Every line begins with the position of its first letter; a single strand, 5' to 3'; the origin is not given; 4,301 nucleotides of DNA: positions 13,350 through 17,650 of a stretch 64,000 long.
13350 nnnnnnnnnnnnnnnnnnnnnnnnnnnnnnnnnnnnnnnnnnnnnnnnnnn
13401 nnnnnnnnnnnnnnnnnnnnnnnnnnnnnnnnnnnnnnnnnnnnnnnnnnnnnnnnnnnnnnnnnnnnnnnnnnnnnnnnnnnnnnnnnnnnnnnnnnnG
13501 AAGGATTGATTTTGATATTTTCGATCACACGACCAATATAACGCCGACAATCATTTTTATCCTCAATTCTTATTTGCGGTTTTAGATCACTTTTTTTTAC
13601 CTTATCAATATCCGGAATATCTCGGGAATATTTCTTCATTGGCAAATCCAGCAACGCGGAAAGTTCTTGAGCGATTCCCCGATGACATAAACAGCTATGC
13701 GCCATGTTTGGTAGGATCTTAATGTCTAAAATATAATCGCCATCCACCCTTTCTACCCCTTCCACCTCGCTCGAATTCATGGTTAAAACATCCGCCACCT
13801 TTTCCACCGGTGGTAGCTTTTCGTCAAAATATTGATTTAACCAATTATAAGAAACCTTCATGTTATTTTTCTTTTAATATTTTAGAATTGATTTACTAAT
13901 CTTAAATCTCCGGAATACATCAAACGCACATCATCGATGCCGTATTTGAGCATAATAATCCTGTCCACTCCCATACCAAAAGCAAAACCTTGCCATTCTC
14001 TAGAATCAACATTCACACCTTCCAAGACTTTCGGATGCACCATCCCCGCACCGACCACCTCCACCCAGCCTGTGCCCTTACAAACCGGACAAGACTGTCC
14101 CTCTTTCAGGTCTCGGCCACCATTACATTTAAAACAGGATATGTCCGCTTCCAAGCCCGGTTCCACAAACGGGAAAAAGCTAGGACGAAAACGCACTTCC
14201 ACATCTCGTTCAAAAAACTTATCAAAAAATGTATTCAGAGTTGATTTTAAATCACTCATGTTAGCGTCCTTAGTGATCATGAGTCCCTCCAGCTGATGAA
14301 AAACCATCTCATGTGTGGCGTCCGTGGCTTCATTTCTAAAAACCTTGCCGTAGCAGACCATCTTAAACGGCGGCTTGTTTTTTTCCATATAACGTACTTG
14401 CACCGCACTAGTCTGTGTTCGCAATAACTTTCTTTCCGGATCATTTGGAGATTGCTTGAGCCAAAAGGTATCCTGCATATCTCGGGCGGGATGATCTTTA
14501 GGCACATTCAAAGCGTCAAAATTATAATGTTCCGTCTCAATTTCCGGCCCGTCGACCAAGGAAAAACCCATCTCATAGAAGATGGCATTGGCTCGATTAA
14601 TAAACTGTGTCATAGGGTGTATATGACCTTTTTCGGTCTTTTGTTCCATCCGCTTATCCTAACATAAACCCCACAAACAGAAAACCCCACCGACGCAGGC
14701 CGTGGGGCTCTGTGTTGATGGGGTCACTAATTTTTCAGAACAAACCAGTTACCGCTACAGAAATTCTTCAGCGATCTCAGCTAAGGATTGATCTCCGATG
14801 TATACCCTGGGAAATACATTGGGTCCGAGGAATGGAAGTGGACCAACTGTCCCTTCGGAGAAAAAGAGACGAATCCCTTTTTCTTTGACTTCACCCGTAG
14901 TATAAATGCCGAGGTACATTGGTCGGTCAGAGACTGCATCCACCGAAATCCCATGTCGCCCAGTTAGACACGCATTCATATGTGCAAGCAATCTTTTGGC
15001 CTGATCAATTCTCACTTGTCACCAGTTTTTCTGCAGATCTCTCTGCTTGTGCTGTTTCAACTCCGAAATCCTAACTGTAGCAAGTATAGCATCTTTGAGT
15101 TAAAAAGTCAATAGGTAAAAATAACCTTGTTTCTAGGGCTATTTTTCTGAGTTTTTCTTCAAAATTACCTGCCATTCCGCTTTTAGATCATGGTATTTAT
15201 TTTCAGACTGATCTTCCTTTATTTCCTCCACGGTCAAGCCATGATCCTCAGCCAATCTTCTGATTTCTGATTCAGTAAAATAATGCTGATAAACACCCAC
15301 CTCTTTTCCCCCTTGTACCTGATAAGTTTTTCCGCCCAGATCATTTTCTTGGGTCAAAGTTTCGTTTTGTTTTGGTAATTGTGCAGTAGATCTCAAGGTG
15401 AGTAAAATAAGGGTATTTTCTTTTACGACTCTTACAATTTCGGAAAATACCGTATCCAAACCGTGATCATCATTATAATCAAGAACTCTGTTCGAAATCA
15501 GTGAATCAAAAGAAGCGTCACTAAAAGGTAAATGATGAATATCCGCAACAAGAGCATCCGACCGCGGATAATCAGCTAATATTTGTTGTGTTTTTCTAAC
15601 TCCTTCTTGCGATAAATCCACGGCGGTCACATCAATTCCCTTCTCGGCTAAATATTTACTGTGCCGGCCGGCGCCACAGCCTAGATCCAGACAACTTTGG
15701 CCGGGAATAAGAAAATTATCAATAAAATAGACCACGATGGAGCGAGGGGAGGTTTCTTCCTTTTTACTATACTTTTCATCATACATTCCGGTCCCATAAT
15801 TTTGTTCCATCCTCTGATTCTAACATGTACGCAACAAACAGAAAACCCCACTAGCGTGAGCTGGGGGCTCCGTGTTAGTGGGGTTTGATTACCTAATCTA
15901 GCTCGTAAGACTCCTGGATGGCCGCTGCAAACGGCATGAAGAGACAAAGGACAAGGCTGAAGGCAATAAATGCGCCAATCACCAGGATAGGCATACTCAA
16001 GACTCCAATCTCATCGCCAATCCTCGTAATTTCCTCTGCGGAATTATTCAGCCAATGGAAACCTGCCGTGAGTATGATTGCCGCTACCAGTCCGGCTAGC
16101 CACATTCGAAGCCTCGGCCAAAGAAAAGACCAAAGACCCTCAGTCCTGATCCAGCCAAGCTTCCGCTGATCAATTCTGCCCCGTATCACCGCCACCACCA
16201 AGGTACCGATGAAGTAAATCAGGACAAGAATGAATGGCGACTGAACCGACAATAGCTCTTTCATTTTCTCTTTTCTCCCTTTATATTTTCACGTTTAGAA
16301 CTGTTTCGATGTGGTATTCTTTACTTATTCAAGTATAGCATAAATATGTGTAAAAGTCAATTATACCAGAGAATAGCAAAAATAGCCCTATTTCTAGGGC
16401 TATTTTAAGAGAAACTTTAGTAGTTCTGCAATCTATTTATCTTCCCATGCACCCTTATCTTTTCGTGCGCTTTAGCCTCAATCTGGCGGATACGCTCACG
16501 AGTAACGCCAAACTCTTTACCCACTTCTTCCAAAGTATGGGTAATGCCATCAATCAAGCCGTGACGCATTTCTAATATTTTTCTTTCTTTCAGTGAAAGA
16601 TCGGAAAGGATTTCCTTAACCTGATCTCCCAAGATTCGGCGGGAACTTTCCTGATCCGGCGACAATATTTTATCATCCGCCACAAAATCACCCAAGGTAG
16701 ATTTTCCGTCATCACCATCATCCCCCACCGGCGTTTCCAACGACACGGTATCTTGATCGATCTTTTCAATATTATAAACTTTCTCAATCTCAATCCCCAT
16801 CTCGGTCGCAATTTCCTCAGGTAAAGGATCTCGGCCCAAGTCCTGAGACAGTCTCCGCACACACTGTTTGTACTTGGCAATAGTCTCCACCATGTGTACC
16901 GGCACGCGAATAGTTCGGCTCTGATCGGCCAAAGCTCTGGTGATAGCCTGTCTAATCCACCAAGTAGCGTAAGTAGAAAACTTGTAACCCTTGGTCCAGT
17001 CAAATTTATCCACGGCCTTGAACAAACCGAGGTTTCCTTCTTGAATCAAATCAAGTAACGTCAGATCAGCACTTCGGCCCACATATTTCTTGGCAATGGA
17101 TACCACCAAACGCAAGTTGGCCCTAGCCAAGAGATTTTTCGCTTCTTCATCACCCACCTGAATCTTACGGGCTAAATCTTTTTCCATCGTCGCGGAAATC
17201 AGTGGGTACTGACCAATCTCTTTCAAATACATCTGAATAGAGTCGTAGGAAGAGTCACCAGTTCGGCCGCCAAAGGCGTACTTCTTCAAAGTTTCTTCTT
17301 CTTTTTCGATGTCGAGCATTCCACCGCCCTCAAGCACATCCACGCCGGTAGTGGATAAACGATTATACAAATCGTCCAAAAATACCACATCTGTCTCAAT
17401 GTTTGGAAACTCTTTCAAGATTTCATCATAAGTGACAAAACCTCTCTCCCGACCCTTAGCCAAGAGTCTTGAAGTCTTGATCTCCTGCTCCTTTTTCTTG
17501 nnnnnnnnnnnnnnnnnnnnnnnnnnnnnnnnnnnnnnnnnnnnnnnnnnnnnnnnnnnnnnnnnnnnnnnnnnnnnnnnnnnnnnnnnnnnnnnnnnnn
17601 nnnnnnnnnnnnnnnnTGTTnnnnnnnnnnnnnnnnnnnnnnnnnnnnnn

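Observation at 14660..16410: Two structurally parallel promoter - small ORF - terminator cassettes with conserved flanks but unrelated ORFs, flanking a methyltransferase gene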

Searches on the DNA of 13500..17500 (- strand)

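Call 3: search_rna_families(source=window, start=13500, end=17500, threshold=evalue, max_evalue=1, show_alignments=4)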
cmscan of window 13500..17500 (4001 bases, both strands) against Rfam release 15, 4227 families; matches with E-value up to 1: 2.
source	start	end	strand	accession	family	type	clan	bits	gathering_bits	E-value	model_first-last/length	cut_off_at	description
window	16348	16406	+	RF02844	RefA9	Gene; antisense;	-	25.6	49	0.76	1-64/64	no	Enterococcus sRNA A9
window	14131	14183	-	RF03163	c4-a1b1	Gene; antisense;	CL00128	16.5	46.7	0.97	1-53/53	no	a1, b1 targets of C4 antisense RNA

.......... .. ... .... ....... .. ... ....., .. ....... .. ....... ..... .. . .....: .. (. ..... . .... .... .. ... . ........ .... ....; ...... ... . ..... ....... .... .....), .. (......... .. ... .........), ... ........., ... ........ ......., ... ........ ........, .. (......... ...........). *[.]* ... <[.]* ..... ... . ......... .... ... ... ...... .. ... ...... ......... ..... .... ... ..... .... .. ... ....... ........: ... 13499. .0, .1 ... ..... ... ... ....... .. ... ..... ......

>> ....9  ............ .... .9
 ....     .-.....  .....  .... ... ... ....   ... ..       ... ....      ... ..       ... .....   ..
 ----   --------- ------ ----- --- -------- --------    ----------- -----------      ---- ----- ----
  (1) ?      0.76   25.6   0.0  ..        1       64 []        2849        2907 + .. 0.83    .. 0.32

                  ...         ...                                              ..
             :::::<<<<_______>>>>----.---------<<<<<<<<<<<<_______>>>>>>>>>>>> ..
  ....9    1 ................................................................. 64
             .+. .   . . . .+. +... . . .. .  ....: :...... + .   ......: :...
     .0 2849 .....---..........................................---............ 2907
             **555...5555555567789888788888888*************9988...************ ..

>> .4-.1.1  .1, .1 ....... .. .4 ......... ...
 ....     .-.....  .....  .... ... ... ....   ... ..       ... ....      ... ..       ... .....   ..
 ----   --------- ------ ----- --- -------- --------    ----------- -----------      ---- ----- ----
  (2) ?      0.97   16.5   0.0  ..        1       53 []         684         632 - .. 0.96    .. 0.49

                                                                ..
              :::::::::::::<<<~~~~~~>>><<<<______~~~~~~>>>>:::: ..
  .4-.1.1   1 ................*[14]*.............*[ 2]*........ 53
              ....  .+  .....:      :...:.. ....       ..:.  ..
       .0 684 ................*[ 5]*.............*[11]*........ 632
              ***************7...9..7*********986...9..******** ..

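Call 78: search_dna_similar(query=window:14634-16412:-, collection=phages, mode=distant, max_evalue=0.01, max_rows=10)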
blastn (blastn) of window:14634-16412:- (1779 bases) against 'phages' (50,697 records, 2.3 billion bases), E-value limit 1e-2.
No match.

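Call 79: search_dna_similar(query=window:14634-16412:-, collection=plasmids, mode=distant, max_evalue=0.01, max_rows=10)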
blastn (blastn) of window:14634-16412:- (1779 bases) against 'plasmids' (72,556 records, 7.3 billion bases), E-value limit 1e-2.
No match.

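Call 103: search_rna_families(sources=[L107, L123, L101], threshold=evalue, max_evalue=0.1)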
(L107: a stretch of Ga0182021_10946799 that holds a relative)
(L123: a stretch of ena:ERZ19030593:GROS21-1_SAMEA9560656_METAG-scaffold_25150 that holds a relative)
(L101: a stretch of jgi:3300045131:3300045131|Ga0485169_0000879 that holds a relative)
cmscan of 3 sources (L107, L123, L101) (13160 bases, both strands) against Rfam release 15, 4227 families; matches with E-value up to 0.1: 0.
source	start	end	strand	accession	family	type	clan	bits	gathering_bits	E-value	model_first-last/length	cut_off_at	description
